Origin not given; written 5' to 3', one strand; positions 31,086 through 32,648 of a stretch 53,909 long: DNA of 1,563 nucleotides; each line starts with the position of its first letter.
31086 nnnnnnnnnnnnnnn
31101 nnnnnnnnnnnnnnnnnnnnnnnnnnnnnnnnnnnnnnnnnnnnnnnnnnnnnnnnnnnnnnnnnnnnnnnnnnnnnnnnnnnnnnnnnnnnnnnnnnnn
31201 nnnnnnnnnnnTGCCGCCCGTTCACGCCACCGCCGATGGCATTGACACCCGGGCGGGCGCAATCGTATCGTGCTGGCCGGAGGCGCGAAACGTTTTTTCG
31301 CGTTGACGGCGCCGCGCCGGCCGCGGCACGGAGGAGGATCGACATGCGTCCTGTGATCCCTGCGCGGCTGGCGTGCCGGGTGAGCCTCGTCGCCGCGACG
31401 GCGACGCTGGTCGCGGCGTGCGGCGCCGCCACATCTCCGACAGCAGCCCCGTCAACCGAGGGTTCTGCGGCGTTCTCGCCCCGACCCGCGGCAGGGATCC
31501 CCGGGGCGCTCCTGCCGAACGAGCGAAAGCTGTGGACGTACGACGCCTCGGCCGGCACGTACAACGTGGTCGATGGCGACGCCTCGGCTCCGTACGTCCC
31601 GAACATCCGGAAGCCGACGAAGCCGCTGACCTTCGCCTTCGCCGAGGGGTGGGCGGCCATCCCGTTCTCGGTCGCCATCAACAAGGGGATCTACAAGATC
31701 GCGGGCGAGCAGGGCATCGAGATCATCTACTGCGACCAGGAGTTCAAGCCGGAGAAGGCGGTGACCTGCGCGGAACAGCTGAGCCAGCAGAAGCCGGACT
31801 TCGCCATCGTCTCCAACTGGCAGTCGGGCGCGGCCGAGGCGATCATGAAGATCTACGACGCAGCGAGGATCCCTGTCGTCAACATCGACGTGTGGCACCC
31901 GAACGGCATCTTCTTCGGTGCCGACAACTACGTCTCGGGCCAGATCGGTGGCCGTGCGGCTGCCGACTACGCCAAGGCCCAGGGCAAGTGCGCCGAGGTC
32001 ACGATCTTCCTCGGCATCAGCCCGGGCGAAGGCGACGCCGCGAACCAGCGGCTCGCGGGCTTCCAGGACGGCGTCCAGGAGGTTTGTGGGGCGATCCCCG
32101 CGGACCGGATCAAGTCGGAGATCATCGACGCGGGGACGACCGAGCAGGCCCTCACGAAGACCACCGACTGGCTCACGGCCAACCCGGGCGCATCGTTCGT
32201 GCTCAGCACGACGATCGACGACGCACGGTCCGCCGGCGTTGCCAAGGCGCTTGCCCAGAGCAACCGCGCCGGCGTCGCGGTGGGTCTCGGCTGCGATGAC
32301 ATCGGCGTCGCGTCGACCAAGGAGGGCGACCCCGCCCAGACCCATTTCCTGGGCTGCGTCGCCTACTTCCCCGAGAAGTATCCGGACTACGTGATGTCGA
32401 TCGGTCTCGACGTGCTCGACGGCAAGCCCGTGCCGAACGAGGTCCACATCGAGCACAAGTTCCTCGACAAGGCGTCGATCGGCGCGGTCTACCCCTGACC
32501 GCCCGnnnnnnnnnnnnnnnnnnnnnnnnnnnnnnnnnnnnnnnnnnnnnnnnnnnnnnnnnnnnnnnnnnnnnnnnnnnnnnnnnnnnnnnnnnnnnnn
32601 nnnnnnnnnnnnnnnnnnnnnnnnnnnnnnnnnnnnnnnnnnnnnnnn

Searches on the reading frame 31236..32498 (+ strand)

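Call 35: search_protein_families(library=pfam, proteins=[window:31236-32498:+], max_evalue=0.001)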
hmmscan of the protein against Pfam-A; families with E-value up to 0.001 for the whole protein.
window:31236-32498:+ (420 aa): 2 families
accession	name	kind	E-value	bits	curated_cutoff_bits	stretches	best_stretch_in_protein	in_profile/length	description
PF13407.12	Peripla_BP_4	-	9.5e-23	81.5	35.1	1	140-397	8-257/258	Periplasmic binding protein domain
PF13458.12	Peripla_BP_6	-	1.9e-10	41.4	31.7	1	154-248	37-132/343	Periplasmic binding protein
